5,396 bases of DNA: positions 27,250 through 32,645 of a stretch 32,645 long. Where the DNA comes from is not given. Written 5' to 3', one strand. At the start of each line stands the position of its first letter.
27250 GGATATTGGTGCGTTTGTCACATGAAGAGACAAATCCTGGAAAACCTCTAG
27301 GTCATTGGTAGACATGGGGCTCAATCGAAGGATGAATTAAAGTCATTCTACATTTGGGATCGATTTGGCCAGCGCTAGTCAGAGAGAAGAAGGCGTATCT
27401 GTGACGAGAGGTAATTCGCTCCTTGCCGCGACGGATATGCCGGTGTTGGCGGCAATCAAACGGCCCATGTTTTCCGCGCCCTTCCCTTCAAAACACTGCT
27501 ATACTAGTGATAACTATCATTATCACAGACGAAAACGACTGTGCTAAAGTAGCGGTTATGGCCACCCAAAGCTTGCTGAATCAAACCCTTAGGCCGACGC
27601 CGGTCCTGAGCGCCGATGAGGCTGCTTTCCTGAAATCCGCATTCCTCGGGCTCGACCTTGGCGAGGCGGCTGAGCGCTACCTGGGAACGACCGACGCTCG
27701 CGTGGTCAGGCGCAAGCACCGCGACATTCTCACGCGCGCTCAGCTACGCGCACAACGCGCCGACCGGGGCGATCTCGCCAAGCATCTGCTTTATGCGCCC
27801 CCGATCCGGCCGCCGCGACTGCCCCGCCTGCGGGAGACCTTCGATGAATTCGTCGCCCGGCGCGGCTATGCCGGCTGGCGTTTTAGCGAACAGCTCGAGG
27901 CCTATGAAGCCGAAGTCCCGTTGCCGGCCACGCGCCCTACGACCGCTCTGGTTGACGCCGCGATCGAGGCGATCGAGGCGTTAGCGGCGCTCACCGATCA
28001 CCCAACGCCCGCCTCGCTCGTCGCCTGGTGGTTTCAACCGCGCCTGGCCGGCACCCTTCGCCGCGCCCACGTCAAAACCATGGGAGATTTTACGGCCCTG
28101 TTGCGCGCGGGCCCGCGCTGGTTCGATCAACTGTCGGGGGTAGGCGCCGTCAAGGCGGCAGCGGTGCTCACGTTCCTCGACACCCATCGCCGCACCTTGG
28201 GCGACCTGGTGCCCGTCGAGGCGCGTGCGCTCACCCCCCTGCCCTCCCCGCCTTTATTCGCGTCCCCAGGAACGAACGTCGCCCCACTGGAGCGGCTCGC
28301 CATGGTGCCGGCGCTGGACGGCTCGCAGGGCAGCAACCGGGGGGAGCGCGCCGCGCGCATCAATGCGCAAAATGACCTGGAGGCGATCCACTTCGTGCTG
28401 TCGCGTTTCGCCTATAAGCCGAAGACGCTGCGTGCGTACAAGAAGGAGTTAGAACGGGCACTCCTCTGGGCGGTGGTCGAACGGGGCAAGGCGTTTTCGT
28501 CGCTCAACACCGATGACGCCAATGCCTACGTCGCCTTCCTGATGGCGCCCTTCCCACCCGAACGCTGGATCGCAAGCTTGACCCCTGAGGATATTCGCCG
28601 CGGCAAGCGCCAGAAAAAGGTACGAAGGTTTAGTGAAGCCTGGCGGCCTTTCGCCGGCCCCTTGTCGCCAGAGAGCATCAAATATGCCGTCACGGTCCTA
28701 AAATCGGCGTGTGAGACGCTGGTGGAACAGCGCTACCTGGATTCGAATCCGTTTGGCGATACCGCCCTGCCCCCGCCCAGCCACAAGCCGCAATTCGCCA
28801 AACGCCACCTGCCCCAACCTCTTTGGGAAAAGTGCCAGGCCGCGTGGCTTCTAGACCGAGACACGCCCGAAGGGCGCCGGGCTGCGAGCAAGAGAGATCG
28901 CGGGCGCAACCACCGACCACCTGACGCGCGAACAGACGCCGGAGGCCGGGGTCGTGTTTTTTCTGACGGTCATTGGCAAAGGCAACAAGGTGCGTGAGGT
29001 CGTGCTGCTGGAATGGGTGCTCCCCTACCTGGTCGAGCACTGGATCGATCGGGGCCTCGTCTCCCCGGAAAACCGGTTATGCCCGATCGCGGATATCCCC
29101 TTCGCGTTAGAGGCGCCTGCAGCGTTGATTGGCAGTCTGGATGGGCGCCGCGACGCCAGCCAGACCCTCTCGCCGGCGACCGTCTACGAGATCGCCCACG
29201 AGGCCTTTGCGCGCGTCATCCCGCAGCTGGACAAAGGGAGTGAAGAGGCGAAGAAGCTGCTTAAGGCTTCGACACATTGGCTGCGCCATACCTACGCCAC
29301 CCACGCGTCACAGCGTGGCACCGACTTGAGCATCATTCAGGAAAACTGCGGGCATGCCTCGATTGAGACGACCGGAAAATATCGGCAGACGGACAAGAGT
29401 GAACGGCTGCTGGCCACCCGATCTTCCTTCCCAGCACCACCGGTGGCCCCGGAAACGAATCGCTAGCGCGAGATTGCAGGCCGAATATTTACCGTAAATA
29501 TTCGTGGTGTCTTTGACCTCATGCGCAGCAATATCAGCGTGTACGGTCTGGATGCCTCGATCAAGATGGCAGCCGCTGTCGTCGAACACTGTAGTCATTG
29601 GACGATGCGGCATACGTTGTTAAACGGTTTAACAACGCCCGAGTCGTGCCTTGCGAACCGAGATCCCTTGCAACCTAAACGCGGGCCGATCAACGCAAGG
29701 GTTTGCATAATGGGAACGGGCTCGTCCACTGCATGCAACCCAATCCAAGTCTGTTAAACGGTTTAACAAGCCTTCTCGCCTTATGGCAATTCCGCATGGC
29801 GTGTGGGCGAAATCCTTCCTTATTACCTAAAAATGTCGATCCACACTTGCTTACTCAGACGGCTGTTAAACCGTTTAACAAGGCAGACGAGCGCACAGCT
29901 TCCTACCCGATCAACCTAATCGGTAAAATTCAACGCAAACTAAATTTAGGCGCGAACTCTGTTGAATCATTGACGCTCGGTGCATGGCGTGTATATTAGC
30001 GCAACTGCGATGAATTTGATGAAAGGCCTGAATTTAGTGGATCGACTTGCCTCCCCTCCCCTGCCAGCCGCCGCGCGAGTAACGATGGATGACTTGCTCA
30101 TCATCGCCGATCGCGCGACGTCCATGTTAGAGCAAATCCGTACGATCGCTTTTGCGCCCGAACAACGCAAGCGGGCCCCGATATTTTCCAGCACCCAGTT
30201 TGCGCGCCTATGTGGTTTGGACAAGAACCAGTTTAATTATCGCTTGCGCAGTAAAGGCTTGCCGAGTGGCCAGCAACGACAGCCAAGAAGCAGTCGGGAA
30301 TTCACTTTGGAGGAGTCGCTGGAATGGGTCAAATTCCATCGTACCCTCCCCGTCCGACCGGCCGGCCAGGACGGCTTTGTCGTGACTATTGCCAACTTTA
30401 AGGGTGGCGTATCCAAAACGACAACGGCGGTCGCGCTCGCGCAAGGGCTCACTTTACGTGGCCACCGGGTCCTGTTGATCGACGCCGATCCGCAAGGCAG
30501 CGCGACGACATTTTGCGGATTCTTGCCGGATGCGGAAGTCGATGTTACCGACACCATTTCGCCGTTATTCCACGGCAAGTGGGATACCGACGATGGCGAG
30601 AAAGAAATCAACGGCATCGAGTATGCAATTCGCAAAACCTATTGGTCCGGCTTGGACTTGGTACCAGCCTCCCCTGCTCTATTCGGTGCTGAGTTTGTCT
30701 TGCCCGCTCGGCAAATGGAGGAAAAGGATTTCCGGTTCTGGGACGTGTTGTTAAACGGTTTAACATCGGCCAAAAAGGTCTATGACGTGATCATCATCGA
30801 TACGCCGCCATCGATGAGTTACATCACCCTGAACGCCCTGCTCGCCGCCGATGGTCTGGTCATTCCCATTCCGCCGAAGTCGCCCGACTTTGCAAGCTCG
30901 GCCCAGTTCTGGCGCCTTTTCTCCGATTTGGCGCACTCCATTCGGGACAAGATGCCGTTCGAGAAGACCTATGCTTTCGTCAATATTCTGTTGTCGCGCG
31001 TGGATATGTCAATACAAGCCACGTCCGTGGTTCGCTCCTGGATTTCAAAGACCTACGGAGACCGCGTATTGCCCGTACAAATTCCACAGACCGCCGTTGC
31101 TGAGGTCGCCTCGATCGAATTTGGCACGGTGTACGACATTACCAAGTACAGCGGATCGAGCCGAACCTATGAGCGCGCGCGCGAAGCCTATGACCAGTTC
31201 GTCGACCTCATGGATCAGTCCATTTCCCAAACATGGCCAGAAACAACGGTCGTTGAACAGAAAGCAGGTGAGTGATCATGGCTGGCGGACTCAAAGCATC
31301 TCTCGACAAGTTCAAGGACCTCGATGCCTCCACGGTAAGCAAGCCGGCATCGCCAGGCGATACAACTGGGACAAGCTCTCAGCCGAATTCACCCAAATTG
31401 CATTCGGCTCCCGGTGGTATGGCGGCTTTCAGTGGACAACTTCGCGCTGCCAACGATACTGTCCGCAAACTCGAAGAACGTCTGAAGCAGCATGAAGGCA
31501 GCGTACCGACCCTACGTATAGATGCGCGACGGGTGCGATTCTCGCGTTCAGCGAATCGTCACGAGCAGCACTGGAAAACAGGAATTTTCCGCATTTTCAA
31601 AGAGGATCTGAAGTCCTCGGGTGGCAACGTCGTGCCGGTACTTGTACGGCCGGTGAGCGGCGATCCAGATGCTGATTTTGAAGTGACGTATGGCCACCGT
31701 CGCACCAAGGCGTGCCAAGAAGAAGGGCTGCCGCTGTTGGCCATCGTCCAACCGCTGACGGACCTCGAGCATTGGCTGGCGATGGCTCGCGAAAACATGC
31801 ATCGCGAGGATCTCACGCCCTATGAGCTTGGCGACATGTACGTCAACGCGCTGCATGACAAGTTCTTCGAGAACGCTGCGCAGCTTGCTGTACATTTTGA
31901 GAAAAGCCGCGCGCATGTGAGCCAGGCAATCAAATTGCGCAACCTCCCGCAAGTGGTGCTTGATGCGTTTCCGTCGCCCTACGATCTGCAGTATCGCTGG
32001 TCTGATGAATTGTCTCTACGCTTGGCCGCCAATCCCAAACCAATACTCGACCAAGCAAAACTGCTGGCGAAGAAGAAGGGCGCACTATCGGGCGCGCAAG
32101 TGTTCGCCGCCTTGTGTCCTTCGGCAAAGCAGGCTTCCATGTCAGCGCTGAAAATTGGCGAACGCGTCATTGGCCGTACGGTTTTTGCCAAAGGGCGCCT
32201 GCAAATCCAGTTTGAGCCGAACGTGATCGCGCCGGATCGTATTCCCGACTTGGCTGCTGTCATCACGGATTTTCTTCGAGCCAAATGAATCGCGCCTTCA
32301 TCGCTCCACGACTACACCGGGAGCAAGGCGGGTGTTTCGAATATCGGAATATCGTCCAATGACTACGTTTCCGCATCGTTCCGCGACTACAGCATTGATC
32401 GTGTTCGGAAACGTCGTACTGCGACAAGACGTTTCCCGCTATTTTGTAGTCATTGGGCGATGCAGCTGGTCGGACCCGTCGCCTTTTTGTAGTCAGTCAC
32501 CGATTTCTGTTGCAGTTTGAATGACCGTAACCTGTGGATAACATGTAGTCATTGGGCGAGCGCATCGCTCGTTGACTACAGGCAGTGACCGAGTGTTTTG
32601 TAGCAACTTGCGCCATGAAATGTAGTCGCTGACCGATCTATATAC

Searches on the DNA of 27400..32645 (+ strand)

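Call 74: search_dna_similar(query=window:27400-32645:+, collection=plasmids, mode=distant, max_rows=10)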
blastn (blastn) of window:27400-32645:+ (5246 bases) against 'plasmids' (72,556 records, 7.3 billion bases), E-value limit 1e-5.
Records with a match: 46; places in all: 46; records where one place covers at least 80% of the query: 0.
Best place of each record, by identity: 60-80% 46.
By first word of the organism name: Paraburkholderia 11; Variovorax 8; Caballeronia 7; Burkholderia 6; Hydrogenophaga 3; Methylibium 3; Sphaerotilus 2; Ideonella 1; Vitreoscilla 1; Diaphorobacter 1; and 3 more.
By predicted mobility (MOB-suite, as given by PLSDB): non-mobilizable 34; mobilizable 6; conjugative 6.
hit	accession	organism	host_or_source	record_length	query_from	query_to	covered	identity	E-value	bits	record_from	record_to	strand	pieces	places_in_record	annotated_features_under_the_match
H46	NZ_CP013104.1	Paraburkholderia caribensis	-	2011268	2995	3534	10%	68.0%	3e-40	177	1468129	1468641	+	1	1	none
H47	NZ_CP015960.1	Paraburkholderia caribensis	Mimosa,single cell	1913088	2995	3534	10%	67.5%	2e-36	163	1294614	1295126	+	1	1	none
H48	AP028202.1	Paraburkholderia largidicola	Physopelta gutta,midgut,Midgut crypts ...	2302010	2987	3534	10%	65.8%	1e-21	114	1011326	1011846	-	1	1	repA_1: plasmid partitioning protein RepA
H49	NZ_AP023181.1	Paraburkholderia sp. PGU19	Physopelta gutta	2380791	2995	3534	10%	66.4%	2e-25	127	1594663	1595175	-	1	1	none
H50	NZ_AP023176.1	Paraburkholderia largidicola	Physopelta gutta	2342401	2987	3513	10%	66.3%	7e-24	122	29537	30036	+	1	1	none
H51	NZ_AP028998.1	Paraburkholderia sp. 22B1P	-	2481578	2987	3513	10%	66.3%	7e-24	122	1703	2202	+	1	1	none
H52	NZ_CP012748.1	Paraburkholderia caribensis MBA4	soil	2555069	2995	3513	10%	66.9%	1e-27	135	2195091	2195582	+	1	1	none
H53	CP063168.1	Variovorax paradoxus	-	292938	2994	3534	10%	63.9%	2e-12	84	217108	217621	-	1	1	AAA family ATPase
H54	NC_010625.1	Paraburkholderia phymatum STM815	-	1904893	2995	3513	10%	66.5%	3e-21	113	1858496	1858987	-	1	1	record has no annotation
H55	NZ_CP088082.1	Ideonella dechloratans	Cell culture,Activated sludge, ...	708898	2994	3527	10%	64.4%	5e-13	86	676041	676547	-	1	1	AAA family ATPase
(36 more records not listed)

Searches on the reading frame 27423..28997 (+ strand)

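Call 72: search_protein_families(library=pfam, proteins=[window:27423-28997:+], max_evalue=0.01)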
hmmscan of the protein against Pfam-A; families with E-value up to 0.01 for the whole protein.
window:27423-28997:+ (524 aa): 2 families
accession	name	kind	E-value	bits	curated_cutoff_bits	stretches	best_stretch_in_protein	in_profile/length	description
PF12482.14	DUF3701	-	7.7e-15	55.3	26.9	1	189-269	5-86/93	Phage integrase protein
PF02899.23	Phage_int_SAM_1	-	0.0088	16.7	22.3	0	330-371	13-53/83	Phage integrase, N-terminal SAM-like domain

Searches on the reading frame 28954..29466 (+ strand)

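Call 72: search_protein_families(library=pfam, proteins=[window:28954-29466:+], max_evalue=0.01)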
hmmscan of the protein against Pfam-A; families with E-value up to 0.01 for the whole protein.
window:28954-29466:+ (170 aa): 1 family
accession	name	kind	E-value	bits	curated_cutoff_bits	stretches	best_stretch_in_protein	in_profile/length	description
PF00589.27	Phage_integrase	-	3.7e-12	46.8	27.1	1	7-149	60-171/172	Phage integrase family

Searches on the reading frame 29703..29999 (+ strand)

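Call 72: search_protein_families(library=pfam, proteins=[window:29703-29999:+], max_evalue=0.01)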
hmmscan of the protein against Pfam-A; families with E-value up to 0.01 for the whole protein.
window:29703-29999:+ (98 aa): 1 family
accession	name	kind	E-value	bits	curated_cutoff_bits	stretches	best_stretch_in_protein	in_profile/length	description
PF18253.6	HipN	-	0.0085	16.2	23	0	24-41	5-22/42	Hsp70-interacting protein N N-terminal domain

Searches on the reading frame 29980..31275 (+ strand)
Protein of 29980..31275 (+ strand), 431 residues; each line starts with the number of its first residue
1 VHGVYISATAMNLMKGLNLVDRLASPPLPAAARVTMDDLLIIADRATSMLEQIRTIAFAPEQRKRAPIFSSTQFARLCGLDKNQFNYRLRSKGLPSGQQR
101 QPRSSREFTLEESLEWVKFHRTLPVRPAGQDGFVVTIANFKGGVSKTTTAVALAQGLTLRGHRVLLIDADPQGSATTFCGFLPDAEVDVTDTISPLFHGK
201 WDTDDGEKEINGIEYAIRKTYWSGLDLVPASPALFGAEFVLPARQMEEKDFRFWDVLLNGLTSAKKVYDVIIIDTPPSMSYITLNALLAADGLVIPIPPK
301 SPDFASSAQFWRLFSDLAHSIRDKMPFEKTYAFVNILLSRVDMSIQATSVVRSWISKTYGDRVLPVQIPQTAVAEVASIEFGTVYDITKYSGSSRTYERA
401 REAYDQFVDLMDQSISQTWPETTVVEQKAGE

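Call 72: search_protein_families(library=pfam, proteins=[window:29980-31275:+], max_evalue=0.01)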
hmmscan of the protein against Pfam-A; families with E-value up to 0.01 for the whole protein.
window:29980-31275:+ (431 aa): 8 families
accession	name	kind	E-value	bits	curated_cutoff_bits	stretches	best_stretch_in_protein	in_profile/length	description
PF13614.12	AAA_31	-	1.8e-34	119.7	27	1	134-321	3-171/177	AAA domain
PF01656.29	CbiA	-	2.1e-17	63.7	25.4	1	135-373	1-115/125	CobQ/CobB/MinD/ParA nucleotide binding domain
PF09140.17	MipZ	-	2.3e-09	37.4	20.7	2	134-172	2-40/262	ATPase MipZ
PF10609.15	ParA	-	2.1e-07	31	27.1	1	134-175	5-46/246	NUBPL iron-transfer P-loop NTPase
PF02374.21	ArsA_ATPase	-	1.4e-05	24.9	24.3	1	141-172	9-40/305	Anion-transporting ATPase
PF06564.18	CBP_BcsQ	-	3.9e-05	23.7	21.3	1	135-172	4-41/234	Cellulose biosynthesis protein BcsQ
PF07015.17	VirC1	-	0.0004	20.2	24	1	134-171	3-40/231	VirC1 protein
PF00142.24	Fer4_NifH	-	0.00089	19.2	25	1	141-179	8-48/271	4Fe-4S iron sulfur cluster binding proteins, NifH/frxC family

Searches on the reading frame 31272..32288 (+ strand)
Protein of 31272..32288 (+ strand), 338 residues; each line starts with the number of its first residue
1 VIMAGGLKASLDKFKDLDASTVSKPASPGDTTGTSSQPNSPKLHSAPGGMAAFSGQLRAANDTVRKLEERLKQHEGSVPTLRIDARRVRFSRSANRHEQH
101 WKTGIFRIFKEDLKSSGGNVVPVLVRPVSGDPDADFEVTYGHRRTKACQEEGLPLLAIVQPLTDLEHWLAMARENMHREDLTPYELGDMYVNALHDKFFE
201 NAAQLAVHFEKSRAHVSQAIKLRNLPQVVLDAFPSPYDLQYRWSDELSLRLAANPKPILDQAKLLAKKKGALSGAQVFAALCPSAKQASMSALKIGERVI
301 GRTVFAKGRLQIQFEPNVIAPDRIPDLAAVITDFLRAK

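Call 72: search_protein_families(library=pfam, proteins=[window:31272-32288:+], max_evalue=0.01)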
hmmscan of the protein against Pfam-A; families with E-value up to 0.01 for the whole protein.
window:31272-32288:+ (338 aa): 3 families
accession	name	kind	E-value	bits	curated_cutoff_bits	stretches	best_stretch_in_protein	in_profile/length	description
PF18090.7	SoPB_HTH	-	4.5e-07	30.4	27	1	184-247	4-67/75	Centromere-binding protein HTH domain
PF02195.25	ParB_N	-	0.0035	17.8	26.3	1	117-175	37-93/95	ParB N-terminal domain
PF17762.8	HTH_ParB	-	0.0062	17.1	22.6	0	179-232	1-53/102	ParB HTH domain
